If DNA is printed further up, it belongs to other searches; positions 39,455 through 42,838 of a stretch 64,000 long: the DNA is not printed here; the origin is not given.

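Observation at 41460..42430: Near-identical ~315-345-bp tandem DNA repeats encode an acidic repeat tail on a GGDEF diguanylate cyclase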

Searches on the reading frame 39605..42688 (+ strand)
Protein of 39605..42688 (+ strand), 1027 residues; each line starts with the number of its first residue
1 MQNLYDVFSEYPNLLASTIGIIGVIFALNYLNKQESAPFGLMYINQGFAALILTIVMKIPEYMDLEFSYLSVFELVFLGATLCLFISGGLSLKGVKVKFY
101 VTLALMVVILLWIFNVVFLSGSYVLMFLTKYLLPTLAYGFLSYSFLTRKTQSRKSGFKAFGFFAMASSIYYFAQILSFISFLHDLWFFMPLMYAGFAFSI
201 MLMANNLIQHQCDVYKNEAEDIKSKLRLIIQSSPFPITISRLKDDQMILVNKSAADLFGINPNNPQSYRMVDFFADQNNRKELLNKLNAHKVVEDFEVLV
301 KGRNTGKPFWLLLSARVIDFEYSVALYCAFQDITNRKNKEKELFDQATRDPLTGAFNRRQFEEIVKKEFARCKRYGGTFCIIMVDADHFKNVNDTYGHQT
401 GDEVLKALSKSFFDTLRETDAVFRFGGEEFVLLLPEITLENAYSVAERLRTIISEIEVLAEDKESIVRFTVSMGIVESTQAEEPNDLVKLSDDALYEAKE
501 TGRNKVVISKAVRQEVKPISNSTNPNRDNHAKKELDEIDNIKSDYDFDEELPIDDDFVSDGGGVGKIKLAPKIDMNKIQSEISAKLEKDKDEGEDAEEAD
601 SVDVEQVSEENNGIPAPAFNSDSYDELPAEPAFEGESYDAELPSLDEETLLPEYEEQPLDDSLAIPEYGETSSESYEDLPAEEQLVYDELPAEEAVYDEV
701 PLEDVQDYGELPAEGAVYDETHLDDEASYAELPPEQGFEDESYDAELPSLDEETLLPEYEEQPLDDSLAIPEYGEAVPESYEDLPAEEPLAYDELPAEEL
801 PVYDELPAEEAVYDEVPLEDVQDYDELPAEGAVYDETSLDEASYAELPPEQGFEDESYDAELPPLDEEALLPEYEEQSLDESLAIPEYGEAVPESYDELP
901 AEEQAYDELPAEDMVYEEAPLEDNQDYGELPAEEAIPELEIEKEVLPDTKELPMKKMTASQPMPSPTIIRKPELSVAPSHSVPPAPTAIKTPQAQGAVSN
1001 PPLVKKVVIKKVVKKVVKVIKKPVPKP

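Call 4: search_protein_families(library=pfam, proteins=[window:39605-42688:+], max_evalue=1)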
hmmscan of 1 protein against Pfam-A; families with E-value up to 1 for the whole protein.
window:39605-42688:+ (1027 aa): 5 families
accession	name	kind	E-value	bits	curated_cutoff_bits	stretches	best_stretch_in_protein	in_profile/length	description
PF00990.26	GGDEF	-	1.4e-45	155.4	23.8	1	347-505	1-161/161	Diguanylate cyclase, GGDEF domain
PF13426.13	PAS_9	-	2.4e-08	34.6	27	1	237-334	4-102/103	PAS domain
PF00989.32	PAS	-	3.4e-07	30.7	22.6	1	225-333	2-113/113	PAS fold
PF13188.13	PAS_8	-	0.0016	18.7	21.8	1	225-264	2-38/65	PAS domain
PF24898.2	GGDEF_GdpP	-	0.22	12.2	30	1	428-511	46-121/126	Cyclic-di-AMP phosphodiesterase GdpP-like, GGDEF domain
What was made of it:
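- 40277..40606 (+): PAS domain (aa 225-334). Pfam PAS_9 34.6 bits (cut-off 27) and PAS 30.7 bits (cut-off 22.6) (call 4)
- On HubP/FimV polar hub: No such Pfam hits (call 4)
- On TonB: No TonB_C hit (call 4).
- Closest known: HubP/FimV polar landmark proteins. Different: The window protein has no LysM domain and no C-terminal FimV/TPR domain (call 4).
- The tail is covalently next to a metal-dependent catalytic domain (call 4; the metal dependence of GGDEF domains is general knowledge).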

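Call 5: search_protein_families(library=ncbifam, proteins=[window:39605-42688:+], max_evalue=1)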
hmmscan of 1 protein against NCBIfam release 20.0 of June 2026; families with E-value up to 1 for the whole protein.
window:39605-42688:+ (1027 aa): 24 families
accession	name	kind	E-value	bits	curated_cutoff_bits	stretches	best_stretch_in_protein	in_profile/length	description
NF007135.0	PRK09581.1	equivalog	1.4e-51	175.7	474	1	341-509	286-455/457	PleD family two-component system response regulator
TIGR00254.1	GGDEF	domain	1.6e-51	174.4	37.4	1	345-509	3-167/168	diguanylate cyclase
NF038266.1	diguan_SiaD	equivalog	1.3e-50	172.2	290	1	338-506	85-252/252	biofilm regulation diguanylate cyclase SiaD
NF007380.0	PRK09894.1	equivalog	2.5e-49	168.2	256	1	346-510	128-288/296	diguanylate cyclase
NF047654.1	DiguCycDgcRLepto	equivalog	1.6e-48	165.1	500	1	337-507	123-294/295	diguanylate cyclase DgcR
NF007423.1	PRK09966.1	equivalog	2.2e-37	128.9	325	1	337-499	229-390/390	diguanylate cyclase DgcN/YfiN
NF041606.1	dguan_cyc_DgcA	equivalog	1.8e-36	125.8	370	1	342-510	173-340/340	diguanylate cyclase DgcA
NF011955.1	PRK15426.1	equivalog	4.6e-36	124.1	408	1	341-510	392-562/564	cellulose biosynthesis regulator diguanylate cyclase DgcQ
NF051473.1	DigCycDgcsShew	equivalog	2.7e-35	122.2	400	1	341-506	129-288/291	diguanylate cyclase DgcS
NF007298.0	PRK09776.1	equivalog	7.3e-34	116.8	1135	1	329-530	666-866/1111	diguanylate cyclase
NF007599.0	PRK10245.1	equivalog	1.6e-32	112.5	402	1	324-507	187-368/371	diguanylate cyclase AdrA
NF047872.1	GGDEF_GdpS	equivalog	2.2e-27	96.2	400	1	324-509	164-350/355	GGDEF domain-containing protein GdpS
NF045675.1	PhdiestaseDibA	equivalog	2.7e-27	95.4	980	1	323-505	178-360/623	phosphodiesterase DibA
NF040885.1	diguan_DgcJ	equivalog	1e-26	93.8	500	1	310-503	304-490/493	diguanylate cyclase DgcJ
NF007474.0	PRK10060.1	equivalog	2.6e-24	85.4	782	1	325-516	215-403/663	cyclic di-GMP phosphodiesterase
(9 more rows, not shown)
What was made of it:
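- On GGDEF diguanylate cyclase (PF00990 / TIGR00254): Pfam 155.4 bits against cut-off 23.8 (call 4); TIGR00254 174.4 bits against 37.4 (call 5)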

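Call 9: find_related_loci(query=window:39605-42685:+, collection=genome_contigs, flank=6000)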
Query window:39605-42685:+ (1027 aa) in genome_contigs; peptide patterns used: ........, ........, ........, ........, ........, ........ (x = any residue, [..] = any of these).
599 stretches matched a pattern (row limit reached: there are more); 426 encode a relative of the query (tblastn E <= 1e-3); the best 80 are kept; 80 distinct loci.
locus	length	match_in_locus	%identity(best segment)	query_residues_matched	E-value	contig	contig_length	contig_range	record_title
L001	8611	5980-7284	37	110-544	5e-76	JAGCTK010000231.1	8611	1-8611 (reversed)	MAG: Alphaproteobacteria bacterium isolate RGIG10106 Yak_Rumen-4__c2218447, whole genome shotgun sequence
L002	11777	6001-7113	40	132-506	1e-74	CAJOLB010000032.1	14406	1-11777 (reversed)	uncultured Alphaproteobacteria bacterium isolate Reindeer_2_mag_112 genome assembly, contig: scaffold_3526, whole genome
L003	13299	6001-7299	37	72-506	9e-72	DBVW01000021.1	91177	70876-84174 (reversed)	MAG TPA_asm: Alphaproteobacteria bacterium UBA1254 UBA1254_contig_34197, whole genome shotgun sequence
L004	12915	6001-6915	36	224-509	2e-53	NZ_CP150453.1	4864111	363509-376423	Chromobacterium sp. CV08 chromosome, complete genome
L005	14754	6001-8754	34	224-509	2e-49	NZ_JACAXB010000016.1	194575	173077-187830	Aquitalea sp. LB_tupeE Aquitalea_sp_LB_tupeE_Contig-16_194575bp, whole genome shotgun sequence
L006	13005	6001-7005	32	201-516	1e-48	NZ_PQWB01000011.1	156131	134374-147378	Chromobacterium alticapitis strain MWU14-2602 NODE11length156035cov26.000296, whole genome shotgun sequence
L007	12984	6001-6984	32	201-509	6e-48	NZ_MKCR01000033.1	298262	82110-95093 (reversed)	Chromobacterium amazonense strain DSM 26508 Camzn_DSM26508.7, whole genome shotgun sequence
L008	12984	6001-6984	32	201-509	1e-47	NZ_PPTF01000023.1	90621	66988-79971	Chromobacterium sinusclupearum strain MWU13-2610 NODE26length90535cov23.935350, whole genome shotgun sequence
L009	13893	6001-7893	32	217-509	3e-47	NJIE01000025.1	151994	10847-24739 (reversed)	Xenophilus sp. AP218F NODE_11_length_151994_cov_172.738, whole genome shotgun sequence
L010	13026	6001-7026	32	204-529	1e-46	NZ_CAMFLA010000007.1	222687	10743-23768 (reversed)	MAG: uncultured Aquitalea sp. isolate SRR12456162_bin.8_metaWRAP_v1.3_MAG ERZ12289962.30, whole genome shotgun sequence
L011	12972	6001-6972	31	205-509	5e-46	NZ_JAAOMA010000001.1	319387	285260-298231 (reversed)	Chromobacterium fluminis strain HSC-31F16 NODE_1_length_319387_cov_20.588044, whole genome shotgun sequence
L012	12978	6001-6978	31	203-509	4e-45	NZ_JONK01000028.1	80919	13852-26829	Chromobacterium haemolyticum DSM 19808 BR71DRAFT_scaffold00025.25_C, whole genome shotgun sequence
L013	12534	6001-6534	50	347-525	5e-45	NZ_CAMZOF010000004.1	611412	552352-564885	Pelagibius sp. Alg239-R121 NODE_4_length_611412_cov_70.2609, whole genome shotgun sequence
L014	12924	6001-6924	33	221-509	2e-44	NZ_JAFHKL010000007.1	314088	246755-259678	Chromobacterium alkanivorans strain IITR-71 1.16578-assembly_contig_7, whole genome shotgun sequence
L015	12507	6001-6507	51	337-506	4e-43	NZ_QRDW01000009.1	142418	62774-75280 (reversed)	Aestuariispira insulae strain CECT 8488 Ga0244593_109, whole genome shotgun sequence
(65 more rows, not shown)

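Call 15: find_encoding_contigs(protein=window:39605-42685:+, flank=6000, max_places=10)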
Protein window:39605-42685:+ (1027 aa): no gene with exactly this product is on record in the collection.
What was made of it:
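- Tried and rejected: Exact-sequence look-up of the protein in assemblies found nothing (call 15).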
